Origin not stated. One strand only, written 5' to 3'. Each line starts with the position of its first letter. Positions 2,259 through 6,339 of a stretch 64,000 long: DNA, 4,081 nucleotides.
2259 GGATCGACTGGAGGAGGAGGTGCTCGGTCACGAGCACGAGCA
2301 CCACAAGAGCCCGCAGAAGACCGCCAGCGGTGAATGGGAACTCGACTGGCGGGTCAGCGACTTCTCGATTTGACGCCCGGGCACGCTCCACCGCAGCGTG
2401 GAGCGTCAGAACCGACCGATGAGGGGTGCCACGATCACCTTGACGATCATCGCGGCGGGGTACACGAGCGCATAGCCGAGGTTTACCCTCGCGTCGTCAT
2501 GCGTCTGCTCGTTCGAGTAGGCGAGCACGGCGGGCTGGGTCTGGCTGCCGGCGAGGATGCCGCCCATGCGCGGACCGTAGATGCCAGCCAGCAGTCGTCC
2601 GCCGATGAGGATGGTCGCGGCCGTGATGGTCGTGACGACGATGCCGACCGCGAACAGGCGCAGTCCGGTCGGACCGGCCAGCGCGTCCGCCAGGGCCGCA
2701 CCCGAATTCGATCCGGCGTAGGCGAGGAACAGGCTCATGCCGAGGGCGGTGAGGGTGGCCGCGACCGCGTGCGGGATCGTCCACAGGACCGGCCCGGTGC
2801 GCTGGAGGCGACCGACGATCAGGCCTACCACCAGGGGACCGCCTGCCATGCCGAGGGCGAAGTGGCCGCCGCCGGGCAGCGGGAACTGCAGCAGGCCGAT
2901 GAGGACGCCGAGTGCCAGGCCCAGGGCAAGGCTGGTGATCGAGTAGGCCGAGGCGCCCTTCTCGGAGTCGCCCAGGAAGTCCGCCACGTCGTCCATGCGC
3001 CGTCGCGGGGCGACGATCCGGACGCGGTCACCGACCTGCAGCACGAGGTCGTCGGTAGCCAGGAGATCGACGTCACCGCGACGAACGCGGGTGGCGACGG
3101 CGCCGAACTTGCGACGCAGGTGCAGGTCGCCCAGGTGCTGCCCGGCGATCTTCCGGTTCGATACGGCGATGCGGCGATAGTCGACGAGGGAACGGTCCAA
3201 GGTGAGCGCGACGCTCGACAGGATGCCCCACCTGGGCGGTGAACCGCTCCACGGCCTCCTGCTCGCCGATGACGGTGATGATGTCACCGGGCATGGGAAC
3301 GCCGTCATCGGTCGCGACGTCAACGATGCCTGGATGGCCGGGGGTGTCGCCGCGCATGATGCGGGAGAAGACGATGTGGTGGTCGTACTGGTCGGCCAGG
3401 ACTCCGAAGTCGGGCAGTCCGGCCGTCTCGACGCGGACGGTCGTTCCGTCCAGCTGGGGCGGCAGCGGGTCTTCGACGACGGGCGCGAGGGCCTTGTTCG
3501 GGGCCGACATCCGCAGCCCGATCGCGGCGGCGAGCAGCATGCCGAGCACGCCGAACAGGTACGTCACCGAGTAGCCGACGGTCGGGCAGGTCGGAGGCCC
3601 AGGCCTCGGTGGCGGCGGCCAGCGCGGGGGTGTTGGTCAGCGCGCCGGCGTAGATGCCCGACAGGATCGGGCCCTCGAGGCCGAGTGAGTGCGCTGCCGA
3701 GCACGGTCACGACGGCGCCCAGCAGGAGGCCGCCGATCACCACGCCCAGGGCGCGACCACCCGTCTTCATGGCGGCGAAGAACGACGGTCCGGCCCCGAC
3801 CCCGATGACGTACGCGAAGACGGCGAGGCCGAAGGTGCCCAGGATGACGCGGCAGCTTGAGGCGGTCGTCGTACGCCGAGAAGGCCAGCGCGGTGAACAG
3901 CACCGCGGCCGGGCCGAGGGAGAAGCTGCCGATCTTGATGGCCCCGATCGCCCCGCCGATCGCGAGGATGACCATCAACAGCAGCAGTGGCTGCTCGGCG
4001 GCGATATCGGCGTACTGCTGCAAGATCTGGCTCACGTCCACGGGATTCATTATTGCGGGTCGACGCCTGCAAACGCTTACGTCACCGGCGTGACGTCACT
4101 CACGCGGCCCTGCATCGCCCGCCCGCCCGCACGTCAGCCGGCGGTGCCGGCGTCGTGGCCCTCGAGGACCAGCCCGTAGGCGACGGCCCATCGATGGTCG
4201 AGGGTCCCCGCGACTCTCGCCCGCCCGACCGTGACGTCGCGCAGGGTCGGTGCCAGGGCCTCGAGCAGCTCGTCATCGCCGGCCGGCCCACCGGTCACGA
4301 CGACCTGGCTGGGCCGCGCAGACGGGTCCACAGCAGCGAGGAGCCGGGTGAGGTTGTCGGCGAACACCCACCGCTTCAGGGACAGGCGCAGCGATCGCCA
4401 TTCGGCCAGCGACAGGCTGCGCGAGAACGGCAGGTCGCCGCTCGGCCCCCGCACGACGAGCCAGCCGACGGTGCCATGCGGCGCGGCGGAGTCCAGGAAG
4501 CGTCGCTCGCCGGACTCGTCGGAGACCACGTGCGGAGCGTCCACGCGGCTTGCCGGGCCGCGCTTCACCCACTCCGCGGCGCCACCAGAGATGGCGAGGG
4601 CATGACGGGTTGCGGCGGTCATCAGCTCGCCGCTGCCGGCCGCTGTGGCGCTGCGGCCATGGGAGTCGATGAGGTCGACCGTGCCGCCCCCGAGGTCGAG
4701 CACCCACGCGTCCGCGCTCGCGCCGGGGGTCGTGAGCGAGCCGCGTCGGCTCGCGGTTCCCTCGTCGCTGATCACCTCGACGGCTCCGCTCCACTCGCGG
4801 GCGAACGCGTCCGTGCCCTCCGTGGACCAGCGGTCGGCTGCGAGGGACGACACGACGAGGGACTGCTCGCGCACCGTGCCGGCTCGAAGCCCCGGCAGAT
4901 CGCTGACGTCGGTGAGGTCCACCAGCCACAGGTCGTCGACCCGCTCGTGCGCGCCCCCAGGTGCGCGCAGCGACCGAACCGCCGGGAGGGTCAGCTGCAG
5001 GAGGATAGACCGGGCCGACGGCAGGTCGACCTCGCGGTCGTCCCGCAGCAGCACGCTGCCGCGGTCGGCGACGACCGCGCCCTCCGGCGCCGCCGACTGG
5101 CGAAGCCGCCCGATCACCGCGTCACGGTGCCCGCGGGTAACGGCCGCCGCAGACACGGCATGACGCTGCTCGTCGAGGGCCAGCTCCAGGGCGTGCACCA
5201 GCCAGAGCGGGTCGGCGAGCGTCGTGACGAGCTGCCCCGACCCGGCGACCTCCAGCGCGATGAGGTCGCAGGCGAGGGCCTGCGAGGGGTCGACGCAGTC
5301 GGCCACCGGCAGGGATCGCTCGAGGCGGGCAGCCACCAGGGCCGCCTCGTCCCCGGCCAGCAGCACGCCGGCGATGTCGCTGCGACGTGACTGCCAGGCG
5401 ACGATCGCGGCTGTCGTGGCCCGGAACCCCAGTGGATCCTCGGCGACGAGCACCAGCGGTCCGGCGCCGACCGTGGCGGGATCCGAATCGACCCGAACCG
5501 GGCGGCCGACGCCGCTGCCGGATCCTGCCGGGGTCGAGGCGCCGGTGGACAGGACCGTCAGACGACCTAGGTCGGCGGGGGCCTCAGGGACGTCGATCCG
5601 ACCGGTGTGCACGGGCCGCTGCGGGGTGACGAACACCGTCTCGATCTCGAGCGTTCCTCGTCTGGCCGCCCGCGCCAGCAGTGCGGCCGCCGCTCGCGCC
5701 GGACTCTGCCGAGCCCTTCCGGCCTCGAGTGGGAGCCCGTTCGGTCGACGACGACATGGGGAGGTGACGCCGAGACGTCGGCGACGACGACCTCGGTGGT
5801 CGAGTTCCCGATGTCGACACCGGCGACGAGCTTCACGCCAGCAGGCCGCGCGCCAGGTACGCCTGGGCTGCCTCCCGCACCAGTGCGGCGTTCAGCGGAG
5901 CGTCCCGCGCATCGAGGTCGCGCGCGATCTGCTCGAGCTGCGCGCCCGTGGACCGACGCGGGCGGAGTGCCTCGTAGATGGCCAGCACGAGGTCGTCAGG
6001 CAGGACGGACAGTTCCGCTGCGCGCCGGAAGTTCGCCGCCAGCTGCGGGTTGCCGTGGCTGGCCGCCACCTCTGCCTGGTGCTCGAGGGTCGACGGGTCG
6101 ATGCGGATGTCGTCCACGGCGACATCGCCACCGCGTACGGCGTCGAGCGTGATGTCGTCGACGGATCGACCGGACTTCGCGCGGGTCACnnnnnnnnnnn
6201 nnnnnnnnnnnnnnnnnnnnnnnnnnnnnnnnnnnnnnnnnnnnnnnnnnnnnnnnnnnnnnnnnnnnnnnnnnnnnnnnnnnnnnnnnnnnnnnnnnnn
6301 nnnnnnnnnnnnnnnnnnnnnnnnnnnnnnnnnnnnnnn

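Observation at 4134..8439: Diol/glycerol dehydratase with fused alpha-beta subunits, no encapsulation peptides, no small reactivase subunit and no adenosyltransferase nearby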

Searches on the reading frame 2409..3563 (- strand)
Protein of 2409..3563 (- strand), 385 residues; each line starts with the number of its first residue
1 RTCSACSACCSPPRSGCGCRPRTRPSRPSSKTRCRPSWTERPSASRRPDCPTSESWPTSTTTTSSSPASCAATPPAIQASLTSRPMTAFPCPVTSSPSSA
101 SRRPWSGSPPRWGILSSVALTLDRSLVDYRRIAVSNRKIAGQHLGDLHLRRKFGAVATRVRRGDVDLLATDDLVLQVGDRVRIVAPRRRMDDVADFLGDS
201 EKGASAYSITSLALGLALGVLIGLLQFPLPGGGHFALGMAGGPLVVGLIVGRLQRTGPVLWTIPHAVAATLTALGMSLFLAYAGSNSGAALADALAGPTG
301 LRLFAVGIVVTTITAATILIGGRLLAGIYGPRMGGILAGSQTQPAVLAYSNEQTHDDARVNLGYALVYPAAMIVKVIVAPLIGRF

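Call 16: search_protein_families(library=pfam, proteins=[window:2409-3563:-], max_evalue=0.001)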
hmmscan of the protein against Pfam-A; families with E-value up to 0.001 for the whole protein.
window:2409-3563:- (385 aa): 2 families
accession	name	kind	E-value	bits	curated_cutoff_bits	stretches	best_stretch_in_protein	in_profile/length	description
PF06826.17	Asp-Al_Ex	-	5.4e-32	111.4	27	1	212-382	2-165/167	Predicted Permease Membrane Region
PF02080.26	TrkA_C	-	1e-11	45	27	1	134-198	7-71/71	TrkA-C domain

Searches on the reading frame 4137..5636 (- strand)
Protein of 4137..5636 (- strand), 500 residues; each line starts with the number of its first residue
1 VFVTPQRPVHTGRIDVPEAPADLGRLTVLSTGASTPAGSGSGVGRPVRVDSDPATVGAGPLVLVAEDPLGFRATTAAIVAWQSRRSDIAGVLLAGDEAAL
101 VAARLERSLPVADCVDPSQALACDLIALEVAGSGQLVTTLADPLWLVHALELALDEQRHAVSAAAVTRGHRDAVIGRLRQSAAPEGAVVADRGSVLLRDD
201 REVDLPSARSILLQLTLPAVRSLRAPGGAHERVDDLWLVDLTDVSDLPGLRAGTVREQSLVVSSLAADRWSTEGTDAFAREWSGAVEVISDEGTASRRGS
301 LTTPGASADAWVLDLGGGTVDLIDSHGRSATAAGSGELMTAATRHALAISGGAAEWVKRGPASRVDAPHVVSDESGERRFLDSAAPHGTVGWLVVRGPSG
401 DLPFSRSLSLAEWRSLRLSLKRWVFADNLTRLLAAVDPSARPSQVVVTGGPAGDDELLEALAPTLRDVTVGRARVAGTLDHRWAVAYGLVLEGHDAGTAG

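Call 16: search_protein_families(library=pfam, proteins=[window:4137-5636:-], max_evalue=0.001)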
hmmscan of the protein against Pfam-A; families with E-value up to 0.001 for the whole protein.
window:4137-5636:- (500 aa): 2 families
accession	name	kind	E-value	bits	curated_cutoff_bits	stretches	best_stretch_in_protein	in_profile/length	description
PF08841.16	DDR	-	4.9e-40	138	24.6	1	255-491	78-326/328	Diol dehydratase reactivase ATPase-like domain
PF18427.7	DDR_swiveling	-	5.5e-17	62.7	26.5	1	32-177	10-156/162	DD-reactivating factor swiveling domain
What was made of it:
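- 4134..5836 (-): DdrA/GdrA/PduG-like reactivase large subunit, 566 aa after removing two inserted bases near 5749 and 5697. PF08841 + PF18427 (call 16).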

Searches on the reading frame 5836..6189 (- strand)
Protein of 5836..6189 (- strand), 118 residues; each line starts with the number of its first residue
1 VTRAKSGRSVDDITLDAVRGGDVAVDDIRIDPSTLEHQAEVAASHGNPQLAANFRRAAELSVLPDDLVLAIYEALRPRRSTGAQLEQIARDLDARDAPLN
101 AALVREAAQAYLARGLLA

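Call 16: search_protein_families(library=pfam, proteins=[window:5836-6189:-], max_evalue=0.001)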
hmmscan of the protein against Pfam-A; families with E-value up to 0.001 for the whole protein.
window:5836-6189:- (118 aa): 1 family
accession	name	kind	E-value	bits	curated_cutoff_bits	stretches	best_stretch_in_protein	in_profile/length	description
PF02287.20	Dehydratase_SU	-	8e-38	130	25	1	3-117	17-132/133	Dehydratase small subunit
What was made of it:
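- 5833..6189 (-): Gamma (small) dehydratase subunit, 118 aa. GTG start overlaps the beta stop. PF02287, 130 bits, model positions 17-132 of 133 (call 16).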

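Call 77: search_protein_families(library=ncbifam, proteins=[window:5836-6189:-], max_evalue=0.001)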
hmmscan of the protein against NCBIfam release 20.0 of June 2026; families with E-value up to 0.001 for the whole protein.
window:5836-6189:- (118 aa): 8 families
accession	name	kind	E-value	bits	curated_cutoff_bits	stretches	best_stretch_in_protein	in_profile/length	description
NF011972.0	PRK15443.1-3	subfamily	2.4e-40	138.5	183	1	3-117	55-170/174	diol dehydratase small subunit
NF011975.0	PRK15443.2-2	subfamily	2.5e-38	131.2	196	1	3-118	20-136/139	diol dehydratase small subunit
NF011974.0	PRK15443.2-1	subfamily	1.5e-34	118.6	171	1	11-117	3-109/110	diol dehydratase small subunit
NF011977.0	PRK15443.2-4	subfamily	3.1e-34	117.9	230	1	4-117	5-118/119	diol dehydratase small subunit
NF011978.0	PRK15443.2-5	subfamily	3.8e-31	108.1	261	1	5-115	24-135/141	diol dehydratase small subunit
NF011971.0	PRK15443.1-2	equivalog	9.6e-30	103.7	282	1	7-115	58-167/173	propanediol dehydratase small subunit PduE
NF011976.0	PRK15443.2-3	equivalog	2e-26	92.5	285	1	6-114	25-134/141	glycerol dehydratase small subunit DhaB3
NF011973.0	PRK15443.1-4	subfamily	1.2e-24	87.3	334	1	4-114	52-163/170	diol dehydratase small subunit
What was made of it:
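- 5833..6189 (-): Below all NCBIfam small-subunit cut-offs (call 77).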
